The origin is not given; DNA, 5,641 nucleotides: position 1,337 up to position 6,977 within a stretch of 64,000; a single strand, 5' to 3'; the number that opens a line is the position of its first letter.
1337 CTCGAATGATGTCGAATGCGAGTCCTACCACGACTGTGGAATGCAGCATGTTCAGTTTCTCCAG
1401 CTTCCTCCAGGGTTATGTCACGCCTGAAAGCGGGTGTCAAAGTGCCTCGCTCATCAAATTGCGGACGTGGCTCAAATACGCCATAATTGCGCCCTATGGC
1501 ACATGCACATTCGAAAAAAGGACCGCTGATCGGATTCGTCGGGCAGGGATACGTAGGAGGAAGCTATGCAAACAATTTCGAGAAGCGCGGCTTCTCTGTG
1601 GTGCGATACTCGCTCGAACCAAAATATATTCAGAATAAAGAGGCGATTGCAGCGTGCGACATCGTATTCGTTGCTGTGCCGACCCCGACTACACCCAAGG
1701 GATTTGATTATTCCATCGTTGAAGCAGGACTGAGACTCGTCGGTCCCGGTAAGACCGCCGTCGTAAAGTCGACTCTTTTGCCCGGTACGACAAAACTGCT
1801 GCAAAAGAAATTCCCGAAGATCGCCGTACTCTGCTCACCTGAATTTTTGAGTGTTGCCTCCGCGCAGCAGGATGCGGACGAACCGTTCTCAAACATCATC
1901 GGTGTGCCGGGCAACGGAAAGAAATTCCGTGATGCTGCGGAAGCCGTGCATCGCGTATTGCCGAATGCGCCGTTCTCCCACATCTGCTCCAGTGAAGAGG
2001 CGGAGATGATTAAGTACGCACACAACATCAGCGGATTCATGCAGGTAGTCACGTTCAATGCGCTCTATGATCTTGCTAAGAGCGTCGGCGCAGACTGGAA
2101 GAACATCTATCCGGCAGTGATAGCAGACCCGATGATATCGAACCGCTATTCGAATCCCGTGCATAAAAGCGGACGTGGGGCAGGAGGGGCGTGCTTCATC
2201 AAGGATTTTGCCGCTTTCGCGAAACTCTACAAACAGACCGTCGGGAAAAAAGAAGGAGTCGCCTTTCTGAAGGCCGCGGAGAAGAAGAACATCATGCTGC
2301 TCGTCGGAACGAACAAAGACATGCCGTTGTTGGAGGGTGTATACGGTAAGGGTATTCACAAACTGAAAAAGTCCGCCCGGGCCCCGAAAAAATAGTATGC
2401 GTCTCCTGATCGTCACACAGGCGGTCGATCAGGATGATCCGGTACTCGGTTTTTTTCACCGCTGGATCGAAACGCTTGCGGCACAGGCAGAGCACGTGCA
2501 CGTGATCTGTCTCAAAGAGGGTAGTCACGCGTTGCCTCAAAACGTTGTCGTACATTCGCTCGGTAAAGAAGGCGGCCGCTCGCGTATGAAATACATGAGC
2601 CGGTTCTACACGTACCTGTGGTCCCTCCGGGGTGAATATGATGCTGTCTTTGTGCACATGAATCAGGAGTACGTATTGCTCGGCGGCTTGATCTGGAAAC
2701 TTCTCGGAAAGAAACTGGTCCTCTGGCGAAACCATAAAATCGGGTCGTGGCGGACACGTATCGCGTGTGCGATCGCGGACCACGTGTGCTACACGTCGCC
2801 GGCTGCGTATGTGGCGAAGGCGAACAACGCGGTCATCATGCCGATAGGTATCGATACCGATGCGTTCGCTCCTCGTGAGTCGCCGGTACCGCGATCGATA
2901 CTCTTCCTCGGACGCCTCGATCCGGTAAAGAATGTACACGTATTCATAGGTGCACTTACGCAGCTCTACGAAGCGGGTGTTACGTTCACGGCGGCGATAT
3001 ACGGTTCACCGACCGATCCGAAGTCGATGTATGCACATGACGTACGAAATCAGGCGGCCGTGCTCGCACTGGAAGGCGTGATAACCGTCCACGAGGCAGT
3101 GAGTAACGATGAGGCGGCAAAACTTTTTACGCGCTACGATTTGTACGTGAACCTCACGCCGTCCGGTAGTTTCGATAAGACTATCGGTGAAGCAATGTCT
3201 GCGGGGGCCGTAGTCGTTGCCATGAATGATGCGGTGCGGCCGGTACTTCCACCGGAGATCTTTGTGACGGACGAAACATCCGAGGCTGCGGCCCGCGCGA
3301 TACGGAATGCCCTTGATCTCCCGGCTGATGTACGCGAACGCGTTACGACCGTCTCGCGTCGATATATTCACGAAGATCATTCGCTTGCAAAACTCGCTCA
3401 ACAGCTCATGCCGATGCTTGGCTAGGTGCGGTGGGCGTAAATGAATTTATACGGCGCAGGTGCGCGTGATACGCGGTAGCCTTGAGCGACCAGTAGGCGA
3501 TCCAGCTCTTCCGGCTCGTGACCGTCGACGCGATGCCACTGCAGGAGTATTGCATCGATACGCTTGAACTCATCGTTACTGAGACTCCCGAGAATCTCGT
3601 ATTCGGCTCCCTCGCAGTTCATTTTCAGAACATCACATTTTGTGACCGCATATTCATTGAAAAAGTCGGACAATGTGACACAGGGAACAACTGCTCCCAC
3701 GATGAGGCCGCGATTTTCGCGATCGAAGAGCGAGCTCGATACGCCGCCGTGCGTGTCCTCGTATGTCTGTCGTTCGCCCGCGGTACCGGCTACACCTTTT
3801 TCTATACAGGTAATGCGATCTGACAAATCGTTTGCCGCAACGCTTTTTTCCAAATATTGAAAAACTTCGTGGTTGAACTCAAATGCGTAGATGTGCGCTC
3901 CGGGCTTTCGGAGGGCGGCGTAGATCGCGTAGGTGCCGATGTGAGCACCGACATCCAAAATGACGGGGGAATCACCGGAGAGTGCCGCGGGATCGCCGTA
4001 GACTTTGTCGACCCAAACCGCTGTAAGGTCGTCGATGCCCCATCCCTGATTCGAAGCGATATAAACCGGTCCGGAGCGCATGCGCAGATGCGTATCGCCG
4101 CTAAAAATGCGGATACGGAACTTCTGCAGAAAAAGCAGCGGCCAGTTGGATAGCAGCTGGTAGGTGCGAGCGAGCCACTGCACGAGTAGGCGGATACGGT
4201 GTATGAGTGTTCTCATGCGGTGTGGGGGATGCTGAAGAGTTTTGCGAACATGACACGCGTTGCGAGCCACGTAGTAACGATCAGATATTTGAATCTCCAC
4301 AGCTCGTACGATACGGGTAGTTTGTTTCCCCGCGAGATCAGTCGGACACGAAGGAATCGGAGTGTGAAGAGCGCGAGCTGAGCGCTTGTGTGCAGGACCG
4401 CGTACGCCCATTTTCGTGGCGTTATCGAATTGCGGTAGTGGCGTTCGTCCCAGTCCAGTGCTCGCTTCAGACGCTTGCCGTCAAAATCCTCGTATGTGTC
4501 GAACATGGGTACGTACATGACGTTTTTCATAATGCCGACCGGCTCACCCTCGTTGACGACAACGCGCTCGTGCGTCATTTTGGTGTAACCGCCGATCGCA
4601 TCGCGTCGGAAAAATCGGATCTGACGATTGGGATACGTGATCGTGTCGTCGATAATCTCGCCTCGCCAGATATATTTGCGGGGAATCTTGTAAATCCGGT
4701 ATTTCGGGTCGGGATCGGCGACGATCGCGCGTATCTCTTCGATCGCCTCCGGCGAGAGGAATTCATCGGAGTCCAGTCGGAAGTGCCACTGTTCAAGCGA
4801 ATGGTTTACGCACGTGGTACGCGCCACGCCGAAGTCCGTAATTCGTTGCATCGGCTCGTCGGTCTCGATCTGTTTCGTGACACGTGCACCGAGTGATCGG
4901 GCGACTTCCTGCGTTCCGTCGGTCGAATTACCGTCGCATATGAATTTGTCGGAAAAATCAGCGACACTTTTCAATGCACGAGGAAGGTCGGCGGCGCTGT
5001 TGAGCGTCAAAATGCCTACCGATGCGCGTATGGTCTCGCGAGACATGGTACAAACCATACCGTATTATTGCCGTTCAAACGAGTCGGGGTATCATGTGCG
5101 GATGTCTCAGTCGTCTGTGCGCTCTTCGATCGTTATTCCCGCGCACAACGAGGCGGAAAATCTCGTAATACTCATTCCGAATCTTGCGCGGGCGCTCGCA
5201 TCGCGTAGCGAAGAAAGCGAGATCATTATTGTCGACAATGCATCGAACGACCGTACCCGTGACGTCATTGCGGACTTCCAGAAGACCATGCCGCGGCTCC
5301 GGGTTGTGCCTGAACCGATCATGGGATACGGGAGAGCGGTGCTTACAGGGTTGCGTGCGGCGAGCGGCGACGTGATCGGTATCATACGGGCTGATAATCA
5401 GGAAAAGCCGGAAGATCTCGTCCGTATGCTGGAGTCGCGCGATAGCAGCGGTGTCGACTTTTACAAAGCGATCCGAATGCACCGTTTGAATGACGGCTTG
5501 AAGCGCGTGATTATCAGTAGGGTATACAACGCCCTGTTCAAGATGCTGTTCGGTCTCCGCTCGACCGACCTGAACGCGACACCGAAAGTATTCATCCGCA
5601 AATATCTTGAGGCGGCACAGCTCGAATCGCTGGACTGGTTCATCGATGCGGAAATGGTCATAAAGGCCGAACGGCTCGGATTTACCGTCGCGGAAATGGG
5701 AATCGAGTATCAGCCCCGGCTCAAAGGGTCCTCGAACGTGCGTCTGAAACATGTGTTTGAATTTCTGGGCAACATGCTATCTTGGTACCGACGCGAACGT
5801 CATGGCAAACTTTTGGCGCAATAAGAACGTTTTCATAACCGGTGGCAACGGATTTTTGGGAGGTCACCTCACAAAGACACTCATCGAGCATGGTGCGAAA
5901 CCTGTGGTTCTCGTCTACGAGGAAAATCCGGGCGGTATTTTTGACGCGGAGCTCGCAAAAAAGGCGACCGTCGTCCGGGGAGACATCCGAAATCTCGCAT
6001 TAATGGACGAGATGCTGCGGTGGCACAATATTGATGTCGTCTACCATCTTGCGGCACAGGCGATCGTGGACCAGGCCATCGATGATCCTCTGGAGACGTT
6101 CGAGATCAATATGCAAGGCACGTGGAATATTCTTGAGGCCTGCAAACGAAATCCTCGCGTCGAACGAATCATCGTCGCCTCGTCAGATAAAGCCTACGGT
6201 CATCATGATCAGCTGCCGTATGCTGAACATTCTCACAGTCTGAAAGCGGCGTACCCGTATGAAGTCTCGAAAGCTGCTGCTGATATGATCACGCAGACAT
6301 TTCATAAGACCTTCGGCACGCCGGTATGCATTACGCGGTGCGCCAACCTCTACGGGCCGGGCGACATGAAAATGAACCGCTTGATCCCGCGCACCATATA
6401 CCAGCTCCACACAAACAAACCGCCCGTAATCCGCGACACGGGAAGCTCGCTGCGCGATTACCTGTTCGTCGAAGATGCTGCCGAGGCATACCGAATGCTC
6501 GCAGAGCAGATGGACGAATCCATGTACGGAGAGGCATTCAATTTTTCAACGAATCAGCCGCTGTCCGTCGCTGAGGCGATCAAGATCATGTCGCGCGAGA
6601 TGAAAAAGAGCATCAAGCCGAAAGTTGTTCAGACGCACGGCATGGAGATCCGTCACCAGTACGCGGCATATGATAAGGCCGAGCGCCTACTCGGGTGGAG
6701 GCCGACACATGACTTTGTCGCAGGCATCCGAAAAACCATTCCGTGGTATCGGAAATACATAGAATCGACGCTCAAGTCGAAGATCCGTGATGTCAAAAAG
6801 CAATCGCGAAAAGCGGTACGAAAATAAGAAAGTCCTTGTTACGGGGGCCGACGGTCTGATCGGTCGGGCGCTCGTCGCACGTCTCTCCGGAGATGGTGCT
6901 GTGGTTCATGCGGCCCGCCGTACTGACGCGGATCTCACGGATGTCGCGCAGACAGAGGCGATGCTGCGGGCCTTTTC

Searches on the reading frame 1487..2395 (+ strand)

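Call 78: search_protein_families(library=pfam, proteins=[window:1487-2395:+], max_evalue=0.00001)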
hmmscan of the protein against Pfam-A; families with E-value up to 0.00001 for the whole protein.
window:1487-2395:+ (302 aa): 2 families
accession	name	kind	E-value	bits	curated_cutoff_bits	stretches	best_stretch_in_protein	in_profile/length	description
PF00984.24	UDPG_MGDP_dh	-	1.2e-14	54.7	25.4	1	170-268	1-92/94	UDP-glucose/GDP-mannose dehydrogenase family, central domain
PF03721.20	UDPG_MGDP_dh_N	-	2.4e-13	50.5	27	1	50-141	70-176/187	UDP-glucose/GDP-mannose dehydrogenase family, NAD binding domain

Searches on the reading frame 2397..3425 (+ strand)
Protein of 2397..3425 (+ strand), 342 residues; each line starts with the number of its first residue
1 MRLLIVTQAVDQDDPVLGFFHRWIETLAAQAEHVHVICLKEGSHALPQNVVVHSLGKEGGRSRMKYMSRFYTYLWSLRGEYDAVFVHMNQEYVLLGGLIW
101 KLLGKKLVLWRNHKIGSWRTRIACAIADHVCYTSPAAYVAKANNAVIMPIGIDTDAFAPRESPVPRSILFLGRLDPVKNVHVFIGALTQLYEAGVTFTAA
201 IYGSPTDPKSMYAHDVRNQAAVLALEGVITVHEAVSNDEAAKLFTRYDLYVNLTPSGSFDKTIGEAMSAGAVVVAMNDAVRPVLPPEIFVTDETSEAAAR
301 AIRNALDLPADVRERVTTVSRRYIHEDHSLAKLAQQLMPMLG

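Call 78: search_protein_families(library=pfam, proteins=[window:2397-3425:+], max_evalue=0.00001)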
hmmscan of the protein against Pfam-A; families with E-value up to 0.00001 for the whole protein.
window:2397-3425:+ (342 aa): 2 families
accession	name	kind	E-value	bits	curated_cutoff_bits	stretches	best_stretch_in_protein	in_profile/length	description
PF13692.12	Glyco_trans_1_4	-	1.1e-12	48.9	27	1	166-306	2-140/142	Glycosyl transferases group 1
PF00534.26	Glycos_transf_1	-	7.6e-11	42.3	26.4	1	164-316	14-165/172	Glycosyl transferases group 1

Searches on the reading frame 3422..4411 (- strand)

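Call 78: search_protein_families(library=pfam, proteins=[window:3422-4411:-], max_evalue=0.00001)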
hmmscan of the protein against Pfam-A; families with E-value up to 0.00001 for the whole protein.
window:3422-4411:- (329 aa): 2 families
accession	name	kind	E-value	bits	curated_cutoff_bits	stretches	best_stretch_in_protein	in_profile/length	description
PF05050.19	Methyltransf_21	-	4.6e-21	76.1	22.7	1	153-314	1-173/173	Methyltransferase FkbM domain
PF02475.24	TRM5-TYW2_MTfase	-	9e-06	26.2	28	0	143-207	32-96/164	TRM5/TYW2 methyltransferase domain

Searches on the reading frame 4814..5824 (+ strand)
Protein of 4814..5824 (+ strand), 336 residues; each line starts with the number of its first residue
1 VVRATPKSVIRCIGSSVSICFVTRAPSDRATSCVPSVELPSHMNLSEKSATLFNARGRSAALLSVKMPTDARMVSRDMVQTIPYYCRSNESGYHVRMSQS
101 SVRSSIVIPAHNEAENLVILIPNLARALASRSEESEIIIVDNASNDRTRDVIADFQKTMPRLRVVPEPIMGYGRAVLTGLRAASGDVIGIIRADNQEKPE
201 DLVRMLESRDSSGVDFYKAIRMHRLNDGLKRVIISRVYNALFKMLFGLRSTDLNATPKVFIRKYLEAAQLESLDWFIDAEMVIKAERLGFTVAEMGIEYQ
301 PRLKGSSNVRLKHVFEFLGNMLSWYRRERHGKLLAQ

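Call 78: search_protein_families(library=pfam, proteins=[window:4814-5824:+], max_evalue=0.00001)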
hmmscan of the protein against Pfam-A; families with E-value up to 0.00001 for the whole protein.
window:4814-5824:+ (336 aa): 1 family
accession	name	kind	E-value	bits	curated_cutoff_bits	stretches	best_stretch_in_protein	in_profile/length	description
PF00535.33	Glycos_transf_2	-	7.1e-23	81.8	23.3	1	105-245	1-144/168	Glycosyl transferase family 2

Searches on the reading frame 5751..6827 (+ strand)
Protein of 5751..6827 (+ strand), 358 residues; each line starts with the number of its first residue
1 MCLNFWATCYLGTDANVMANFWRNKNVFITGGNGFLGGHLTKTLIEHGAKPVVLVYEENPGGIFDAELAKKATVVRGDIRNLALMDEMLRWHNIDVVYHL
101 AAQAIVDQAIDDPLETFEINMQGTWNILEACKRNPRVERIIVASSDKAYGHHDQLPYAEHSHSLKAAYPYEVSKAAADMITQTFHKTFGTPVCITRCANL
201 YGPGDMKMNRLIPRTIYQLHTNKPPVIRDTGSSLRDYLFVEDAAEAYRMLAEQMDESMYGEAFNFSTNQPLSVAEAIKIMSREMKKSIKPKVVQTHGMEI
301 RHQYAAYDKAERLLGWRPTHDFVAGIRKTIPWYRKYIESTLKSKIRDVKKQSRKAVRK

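Call 78: search_protein_families(library=pfam, proteins=[window:5751-6827:+], max_evalue=0.00001)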
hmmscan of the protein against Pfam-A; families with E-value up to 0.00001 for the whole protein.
window:5751-6827:+ (358 aa): 9 families
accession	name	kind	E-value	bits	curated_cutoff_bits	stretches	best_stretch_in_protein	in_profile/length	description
PF01370.27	Epimerase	-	4.1e-56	190.5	20.9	1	27-264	1-238/240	NAD dependent epimerase/dehydratase family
PF16363.11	GDP_Man_Dehyd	-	6.1e-55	187.4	27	1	28-329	1-332/332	GDP-mannose 4,6 dehydratase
PF01073.25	3Beta_HSD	-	4.1e-19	69.1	22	1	29-272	2-255/280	3-beta hydroxysteroid dehydrogenase/isomerase family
PF07993.18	NAD_binding_4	-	5.2e-17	62.3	20.1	1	29-212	1-222/258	Male sterility protein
PF02719.21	Polysacc_synt_2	-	9.3e-17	61.6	20.2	1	27-149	1-132/293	Polysaccharide biosynthesis protein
PF04321.23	RmlD_sub_bind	-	8.2e-13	48.5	27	1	26-222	2-169/287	RmlD substrate binding domain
PF08659.16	KR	-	3.9e-08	33.9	22.6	1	27-170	3-162/180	KR domain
PF13460.12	NAD_binding_10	-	3.9e-08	33.8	27.2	1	31-180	1-131/184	NAD(P)H-binding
PF00106.31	adh_short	-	4.5e-06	26.7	26.6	0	25-185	1-164/195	short chain dehydrogenase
